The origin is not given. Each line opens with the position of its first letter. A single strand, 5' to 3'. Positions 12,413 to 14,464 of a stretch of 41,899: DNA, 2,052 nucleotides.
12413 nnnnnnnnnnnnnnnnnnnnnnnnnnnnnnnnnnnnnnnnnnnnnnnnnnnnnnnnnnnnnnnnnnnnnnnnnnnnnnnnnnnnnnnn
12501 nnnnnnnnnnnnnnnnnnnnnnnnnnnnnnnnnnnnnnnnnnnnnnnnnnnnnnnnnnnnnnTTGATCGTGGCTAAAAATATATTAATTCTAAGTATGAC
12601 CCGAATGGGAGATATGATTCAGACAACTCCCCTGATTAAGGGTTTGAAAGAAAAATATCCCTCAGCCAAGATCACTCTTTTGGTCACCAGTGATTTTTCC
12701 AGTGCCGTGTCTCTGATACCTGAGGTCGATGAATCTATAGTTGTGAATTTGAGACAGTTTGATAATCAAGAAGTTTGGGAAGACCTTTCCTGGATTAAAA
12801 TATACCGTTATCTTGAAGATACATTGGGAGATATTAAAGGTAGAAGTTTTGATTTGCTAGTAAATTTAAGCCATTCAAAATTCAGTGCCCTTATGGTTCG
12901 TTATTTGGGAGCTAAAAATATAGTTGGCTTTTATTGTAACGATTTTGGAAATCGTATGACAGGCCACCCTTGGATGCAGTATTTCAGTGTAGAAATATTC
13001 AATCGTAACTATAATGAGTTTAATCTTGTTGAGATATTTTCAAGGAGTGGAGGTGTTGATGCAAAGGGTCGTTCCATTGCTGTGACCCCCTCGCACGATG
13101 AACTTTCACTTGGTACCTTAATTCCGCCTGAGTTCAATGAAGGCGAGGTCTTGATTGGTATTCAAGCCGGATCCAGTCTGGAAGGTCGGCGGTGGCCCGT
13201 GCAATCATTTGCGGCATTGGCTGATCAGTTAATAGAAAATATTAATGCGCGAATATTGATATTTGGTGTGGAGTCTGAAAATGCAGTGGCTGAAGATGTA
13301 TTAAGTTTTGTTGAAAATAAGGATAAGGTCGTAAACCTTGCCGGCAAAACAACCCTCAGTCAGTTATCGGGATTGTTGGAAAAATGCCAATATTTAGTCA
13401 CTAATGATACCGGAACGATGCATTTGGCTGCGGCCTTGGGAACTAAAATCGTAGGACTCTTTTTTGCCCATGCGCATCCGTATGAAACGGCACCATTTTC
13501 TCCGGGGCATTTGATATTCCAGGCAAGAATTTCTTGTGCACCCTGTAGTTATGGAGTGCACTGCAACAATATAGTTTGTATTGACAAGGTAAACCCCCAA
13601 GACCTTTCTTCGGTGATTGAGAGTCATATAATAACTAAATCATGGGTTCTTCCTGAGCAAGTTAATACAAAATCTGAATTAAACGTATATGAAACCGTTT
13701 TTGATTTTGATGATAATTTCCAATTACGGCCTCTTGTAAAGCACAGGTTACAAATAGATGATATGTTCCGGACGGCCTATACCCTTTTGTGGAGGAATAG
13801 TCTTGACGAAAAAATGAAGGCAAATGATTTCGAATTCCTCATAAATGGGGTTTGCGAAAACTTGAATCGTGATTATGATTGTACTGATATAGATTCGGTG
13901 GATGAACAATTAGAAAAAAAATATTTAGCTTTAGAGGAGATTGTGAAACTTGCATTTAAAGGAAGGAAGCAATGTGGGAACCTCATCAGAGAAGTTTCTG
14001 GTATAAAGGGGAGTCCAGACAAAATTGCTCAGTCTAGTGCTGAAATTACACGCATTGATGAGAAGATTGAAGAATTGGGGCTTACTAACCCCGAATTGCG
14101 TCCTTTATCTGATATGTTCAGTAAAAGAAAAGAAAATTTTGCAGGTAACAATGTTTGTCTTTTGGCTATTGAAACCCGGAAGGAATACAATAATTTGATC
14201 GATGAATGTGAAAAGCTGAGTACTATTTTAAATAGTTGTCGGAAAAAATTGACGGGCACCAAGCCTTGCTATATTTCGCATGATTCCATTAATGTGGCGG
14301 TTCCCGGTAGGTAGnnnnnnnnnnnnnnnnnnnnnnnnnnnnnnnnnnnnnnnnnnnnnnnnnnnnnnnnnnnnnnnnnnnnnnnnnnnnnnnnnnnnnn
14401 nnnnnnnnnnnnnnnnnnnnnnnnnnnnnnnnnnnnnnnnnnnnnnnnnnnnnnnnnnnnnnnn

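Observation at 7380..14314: Seven-kb glycosylation block built from unusual domain fusions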

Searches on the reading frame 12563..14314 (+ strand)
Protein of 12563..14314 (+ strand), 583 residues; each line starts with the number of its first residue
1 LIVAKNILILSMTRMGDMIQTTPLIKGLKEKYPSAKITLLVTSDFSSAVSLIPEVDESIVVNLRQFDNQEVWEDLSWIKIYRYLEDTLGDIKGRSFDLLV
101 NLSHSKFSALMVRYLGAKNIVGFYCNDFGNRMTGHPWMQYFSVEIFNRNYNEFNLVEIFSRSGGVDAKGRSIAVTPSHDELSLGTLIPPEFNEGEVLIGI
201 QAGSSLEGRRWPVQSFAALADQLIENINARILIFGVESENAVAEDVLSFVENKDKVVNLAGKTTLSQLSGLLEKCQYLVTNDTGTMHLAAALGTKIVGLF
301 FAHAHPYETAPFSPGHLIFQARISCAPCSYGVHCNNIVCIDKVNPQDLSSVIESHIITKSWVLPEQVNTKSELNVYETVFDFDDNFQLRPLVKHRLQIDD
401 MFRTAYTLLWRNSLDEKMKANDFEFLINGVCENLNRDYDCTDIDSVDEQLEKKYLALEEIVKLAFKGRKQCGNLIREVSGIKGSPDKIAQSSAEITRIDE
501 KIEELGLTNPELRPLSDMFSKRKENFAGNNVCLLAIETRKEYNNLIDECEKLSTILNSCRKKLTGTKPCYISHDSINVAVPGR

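Call 3: search_protein_families(library=pfam, proteins=[window:12563-14314:+], max_evalue=0.01)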
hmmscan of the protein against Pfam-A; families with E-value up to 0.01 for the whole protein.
window:12563-14314:+ (583 aa): 1 family
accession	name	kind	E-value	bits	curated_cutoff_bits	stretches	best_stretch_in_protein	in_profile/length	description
PF01075.23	Glyco_transf_9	-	4.2e-27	95.5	22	1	196-329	106-237/247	Glycosyltransferase family 9 (heptosyltransferase)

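Call 6: search_protein_families(library=ncbifam, proteins=[window:12563-14314:+], max_evalue=0.001)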
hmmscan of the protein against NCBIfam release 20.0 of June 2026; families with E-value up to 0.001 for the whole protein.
window:12563-14314:+ (583 aa): 6 families
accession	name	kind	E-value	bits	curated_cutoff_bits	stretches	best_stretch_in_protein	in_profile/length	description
TIGR02195.1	heptsyl_trn_II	equivalog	1.1e-30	106.9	134.6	2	197-350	176-332/339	lipopolysaccharide heptosyltransferase II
TIGR02201.1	heptsyl_trn_III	equivalog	8.2e-26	90.9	170.2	1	7-305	2-291/344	putative lipopolysaccharide heptosyltransferase III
TIGR02193.1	heptsyl_trn_I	equivalog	9.6e-26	90.7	185.3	1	6-309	1-289/320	lipopolysaccharide heptosyltransferase I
NF007742.0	PRK10422.1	equivalog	6e-24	84.5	467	1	5-306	6-294/352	lipopolysaccharide core heptosyltransferase RfaQ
NF008162.0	PRK10916.1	equivalog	7.1e-23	81.3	569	1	196-313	181-299/348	ADP-heptose--LPS heptosyltransferase RfaF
NF008204.0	PRK10964.1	equivalog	1.3e-08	34.4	437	1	207-300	190-279/322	lipopolysaccharide heptosyltransferase RfaC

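Call 14: search_solved_structures(query=window:12563-14311:+, max_evalue=0.01, show_alignments=2)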
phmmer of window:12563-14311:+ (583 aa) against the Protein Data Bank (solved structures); distinct sequences matched with E-value up to 0.01: 4.
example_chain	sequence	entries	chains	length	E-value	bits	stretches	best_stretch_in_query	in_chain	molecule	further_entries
3tov_A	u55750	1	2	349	3.4e-19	72.3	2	193-321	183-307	Glycosyl transferase family 9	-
1psw_A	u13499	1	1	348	9.2e-17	64.3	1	197-313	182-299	ADP-HEPTOSE LPS HEPTOSYLTRANSFERASE II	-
6dfe_A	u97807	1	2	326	0.0094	18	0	7-295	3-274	ADP-heptose--LPS heptosyltransferase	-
2gt1_A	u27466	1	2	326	0.0094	18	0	7-295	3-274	Lipopolysaccharide heptosyltransferase-1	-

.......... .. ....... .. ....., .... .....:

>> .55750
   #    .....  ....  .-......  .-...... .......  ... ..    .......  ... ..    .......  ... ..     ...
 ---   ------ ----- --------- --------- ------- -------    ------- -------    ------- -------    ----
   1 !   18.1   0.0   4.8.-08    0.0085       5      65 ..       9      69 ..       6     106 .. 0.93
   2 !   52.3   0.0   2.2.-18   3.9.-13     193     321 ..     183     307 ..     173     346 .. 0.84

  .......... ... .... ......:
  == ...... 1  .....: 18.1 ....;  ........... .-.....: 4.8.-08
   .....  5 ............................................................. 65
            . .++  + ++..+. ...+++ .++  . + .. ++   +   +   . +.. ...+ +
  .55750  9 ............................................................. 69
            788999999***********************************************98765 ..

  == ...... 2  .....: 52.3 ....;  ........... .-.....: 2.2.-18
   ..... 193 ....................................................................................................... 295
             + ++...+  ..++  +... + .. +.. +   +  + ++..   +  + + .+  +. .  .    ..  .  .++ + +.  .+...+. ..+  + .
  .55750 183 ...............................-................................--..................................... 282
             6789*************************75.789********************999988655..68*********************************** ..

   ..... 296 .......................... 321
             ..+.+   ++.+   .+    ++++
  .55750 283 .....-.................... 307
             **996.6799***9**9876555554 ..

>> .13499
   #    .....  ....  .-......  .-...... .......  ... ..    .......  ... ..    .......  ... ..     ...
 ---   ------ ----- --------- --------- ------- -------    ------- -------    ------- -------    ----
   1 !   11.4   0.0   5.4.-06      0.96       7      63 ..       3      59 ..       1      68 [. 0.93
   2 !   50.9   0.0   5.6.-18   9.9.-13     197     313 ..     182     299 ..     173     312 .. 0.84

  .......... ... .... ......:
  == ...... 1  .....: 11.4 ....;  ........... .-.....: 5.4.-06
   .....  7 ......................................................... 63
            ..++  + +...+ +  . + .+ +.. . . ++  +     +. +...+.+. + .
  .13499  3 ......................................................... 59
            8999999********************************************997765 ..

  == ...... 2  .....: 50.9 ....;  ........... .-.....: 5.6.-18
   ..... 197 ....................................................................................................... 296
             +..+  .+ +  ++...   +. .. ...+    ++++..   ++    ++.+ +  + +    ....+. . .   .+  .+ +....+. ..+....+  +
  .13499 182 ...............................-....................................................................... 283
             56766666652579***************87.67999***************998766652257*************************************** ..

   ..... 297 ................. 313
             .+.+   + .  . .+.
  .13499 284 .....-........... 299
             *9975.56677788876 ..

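Call 36: find_homologous_proteins(query=window:12563-14311:+, max_evalue=0.00001)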
Query window:12563-14311:+ (583 aa): 1046 proteins with E <= 0.00001 among 8000 candidates; the best 120 are listed.
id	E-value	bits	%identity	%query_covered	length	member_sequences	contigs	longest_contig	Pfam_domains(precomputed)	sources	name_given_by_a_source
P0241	0.0e+0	1325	100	100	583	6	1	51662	PF01075.24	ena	-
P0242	0.0e+0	1105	83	100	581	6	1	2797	PF01075.24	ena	-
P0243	0.0e+0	1031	77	100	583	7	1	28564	PF01075.24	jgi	jgi:lipopolysaccharide heptosyltransferase II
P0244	1.4e-296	1003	75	100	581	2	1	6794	PF01075.24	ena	-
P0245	1.1e-295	1000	75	100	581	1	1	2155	PF01075.24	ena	-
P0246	7.7e-295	997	74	100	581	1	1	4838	PF01075.24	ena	-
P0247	1.3e-294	996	74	100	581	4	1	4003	PF01075.24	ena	-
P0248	1.6e-294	996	75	100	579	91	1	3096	PF01075.24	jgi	jgi:lipopolysaccharide heptosyltransferase II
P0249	1.1e-292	990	75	100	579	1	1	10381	PF01075.24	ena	-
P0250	7.8e-292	987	74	100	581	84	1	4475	PF01075.24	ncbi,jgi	-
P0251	2.4e-289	979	75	100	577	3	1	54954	PF01075.24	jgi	jgi:ADP-heptose:LPS heptosyltransferase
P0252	1.4e-288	977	74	100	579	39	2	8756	PF01075.24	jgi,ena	-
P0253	6.5e-286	968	73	98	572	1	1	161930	PF01075.24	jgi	jgi:ADP-heptose:LPS heptosyltransferase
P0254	2.4e-269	913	71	98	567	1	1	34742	PF01075.24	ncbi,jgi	-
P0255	4.7e-268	909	68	100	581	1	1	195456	PF01075.24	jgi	jgi:ADP-heptose:LPS heptosyltransferase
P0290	9.6e-199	680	54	100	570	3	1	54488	PF01075.24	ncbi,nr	ncbi:glycosyltransferase family 9 protein [Nitrospina gracilis]|nr:glycosyltransferase family 9 prot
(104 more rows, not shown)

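Call 40: search_solved_structures(query=A2, max_evalue=1)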
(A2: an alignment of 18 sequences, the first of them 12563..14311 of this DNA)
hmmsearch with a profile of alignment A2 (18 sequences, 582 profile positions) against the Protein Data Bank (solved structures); distinct sequences matched with E-value up to 1: 8.
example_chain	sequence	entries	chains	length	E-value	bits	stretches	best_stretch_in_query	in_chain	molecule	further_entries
3tov_A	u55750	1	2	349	3e-27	98.7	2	163-318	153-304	Glycosyl transferase family 9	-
1psw_A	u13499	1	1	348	5.8e-23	84.6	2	181-300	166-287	ADP-HEPTOSE LPS HEPTOSYLTRANSFERASE II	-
2gt1_A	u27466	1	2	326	0.0012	20.7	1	207-298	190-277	Lipopolysaccharide heptosyltransferase-1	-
6dfe_A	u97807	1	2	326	0.0012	20.7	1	207-298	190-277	ADP-heptose--LPS heptosyltransferase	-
2h1f_A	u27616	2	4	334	0.0013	20.7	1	207-298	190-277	Lipopolysaccharide heptosyltransferase-1 | Lipopolysaccharide heptosyltransferase 1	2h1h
9r1o_A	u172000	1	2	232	0.54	12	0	440-503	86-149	sc-apCC-6-DPH-NR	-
35zv_I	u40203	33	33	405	0.97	11.2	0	427-554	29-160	26S proteasome regulatory subunit 8 homolog | 26S protease regulatory subunit 8 homolog | RPT6 isoform 1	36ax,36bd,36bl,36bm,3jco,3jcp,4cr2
6fvw_J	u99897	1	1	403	0.98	11.1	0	427-554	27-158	26S proteasome regulatory subunit 8 homolog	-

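Call 54: predict_structure(alignment_id=A2)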
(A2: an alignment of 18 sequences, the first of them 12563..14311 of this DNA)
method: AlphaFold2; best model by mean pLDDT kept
length: 583 residues; sequences in the alignment: 18
mean_pLDDT: 80.1   pTM: 0.82
mean pLDDT of the five models: 80.1, 78.1, 77.4, 75.4, 73.8
residues with pLDDT >= 90: 188; 70-90: 262; 50-70: 91; < 50: 42
segments of 3 or more residues with pLDDT < 50: 140-142, 323-338, 567-583
pLDDT, mean of each block of 10 residues (from residue 1): 84 81 92 94 84 92 63 58 80 90 75 82 72 61 58 79 84 78 62 80 62 91 95 89 92 92 87 92 88 91 65 91 42 44 88 94 88 85 88 86 85 66 82 87 84 94 97 86 77 92 91 87 72 87 93 90 60 32 30
secondary structure, 60 per line:
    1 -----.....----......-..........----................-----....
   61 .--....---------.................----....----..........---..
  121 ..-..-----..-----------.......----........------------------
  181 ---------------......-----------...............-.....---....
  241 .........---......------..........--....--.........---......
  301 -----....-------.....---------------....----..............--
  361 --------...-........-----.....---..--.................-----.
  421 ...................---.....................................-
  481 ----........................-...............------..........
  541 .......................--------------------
elements in order: E6-10 H15-20 H22-31 E36-42 H43-51 E57-61 H64-67 H77-93 E98-101 H106-115 E119-122 H144-150 H155-162 E196-201 H213-227 E229-233 H237-249 E256-258 H265-274 E277-280 H283-291 E295-300 H306-309 E317-321 H337-340 H345-358 E373-380 E386-390 H398-414 H420-437 H443-479 H485-508 H510-524 H531-563

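Call 57: fold_search(model_id=the predicted structure, library=pdb)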
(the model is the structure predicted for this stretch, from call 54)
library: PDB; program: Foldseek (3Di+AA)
matches with E <= 10: 1586; with E <= 0.001: 226
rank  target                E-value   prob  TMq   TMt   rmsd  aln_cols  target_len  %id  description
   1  1psw                  5.4e-16  1.00  0.44  0.74   5.9       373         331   22  Structure of E. coli ADP-heptose lps heptosyltransferase II (released 2003-07-08)
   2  3tov_A                8.2e-16  1.00  0.47  0.75   6.2       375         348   19  The crystal structure of the glycosyl transferase family 9 from Veillonella parvula DSM 2008 (released 2011-09-21)
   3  3tov_B                4.8e-15  1.00  0.47  0.77   5.0       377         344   18  The crystal structure of the glycosyl transferase family 9 from Veillonella parvula DSM 2008 (released 2011-09-21)
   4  2h1h_A                2.8e-12  1.00  0.43  0.73   6.5       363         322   16  E. coli heptosyltransferase WaaC with ADP-2-deoxy-2-fluoro heptose (released 2007-05-22)
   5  6dfe_B                2.8e-12  1.00  0.43  0.72   5.9       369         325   18  The structure of a ternary complex of E. coli WaaC (released 2018-09-05)
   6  2h1f_A                3.3e-12  1.00  0.42  0.72   6.4       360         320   18  E. coli heptosyltransferase WaaC with ADP (released 2007-05-22)
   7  2gt1_A                5.9e-12  1.00  0.42  0.71   6.6       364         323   17  E. coli heptosyltransferase WaaC. (released 2007-05-01)
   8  2h1h_B                1.0e-11  1.00  0.39  0.67   7.6       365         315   18  E. coli heptosyltransferase WaaC with ADP-2-deoxy-2-fluoro heptose (released 2007-05-22)
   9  2gt1_B                4.4e-10  1.00  0.39  0.70   6.8       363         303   17  E. coli heptosyltransferase WaaC. (released 2007-05-01)
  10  3ot5_C                1.1e-08  1.00  0.31  0.45   7.9       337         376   12  2.2 Angstrom Resolution Crystal Structure of putative UDP-N-acetylglucosamine 2-epimerase from Listeria monocytogenes (released 2010-09-22)
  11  9grx_1                1.7e-08  1.00  0.35  0.48   6.6       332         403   16  NDH-PSI-LHCI supercomplex from S. oleracea (released 2025-02-12)
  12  3ot5_D                1.8e-08  1.00  0.35  0.52  10.3       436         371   11  2.2 Angstrom Resolution Crystal Structure of putative UDP-N-acetylglucosamine 2-epimerase from Listeria monocytogenes (released 2010-09-22)
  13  3ot5_B                2.2e-08  1.00  0.30  0.43   8.4       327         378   12  2.2 Angstrom Resolution Crystal Structure of putative UDP-N-acetylglucosamine 2-epimerase from Listeria monocytogenes (released 2010-09-22)
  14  1f6d_B                9.2e-08  1.00  0.29  0.42   8.7       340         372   15  THE STRUCTURE OF UDP-N-ACETYLGLUCOSAMINE 2-EPIMERASE FROM E. COLI. (released 2000-12-13)
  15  3ot5_A                1.3e-07  1.00  0.33  0.48   9.5       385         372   13  2.2 Angstrom Resolution Crystal Structure of putative UDP-N-acetylglucosamine 2-epimerase from Listeria monocytogenes (released 2010-09-22)
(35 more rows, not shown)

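Call 81: search_protein_representatives(protein=window:12563-14311:+)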
Query: 583 residues. Proteins with E-value up to 0.001 (for the whole library): 35601; up to 1e-10: 13007; up to 1e-30: 639. The best 150 are listed.
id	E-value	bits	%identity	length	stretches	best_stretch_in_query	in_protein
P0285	1.8e-235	799.5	61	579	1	4-583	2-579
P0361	4.2e-158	544.1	45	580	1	11-583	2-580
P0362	1.5e-151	522.5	44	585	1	4-583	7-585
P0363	2.6e-148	511.8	45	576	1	6-583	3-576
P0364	6.5e-145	500.6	44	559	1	15-580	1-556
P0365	1.4e-112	393.8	39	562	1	15-547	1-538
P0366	5.6e-106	372.0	40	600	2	15-353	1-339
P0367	1.7e-100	353.9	46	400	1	191-557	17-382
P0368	1.7e-99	350.6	43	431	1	146-557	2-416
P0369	3.7e-96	339.6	34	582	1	5-555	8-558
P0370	1.1e-95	338.0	34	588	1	15-552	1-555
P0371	2.0e-95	337.2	35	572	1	5-549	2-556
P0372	2.4e-94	333.6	37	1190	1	5-550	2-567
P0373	1.6e-93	330.9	33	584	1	5-554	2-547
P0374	1.0e-91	324.9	34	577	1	4-559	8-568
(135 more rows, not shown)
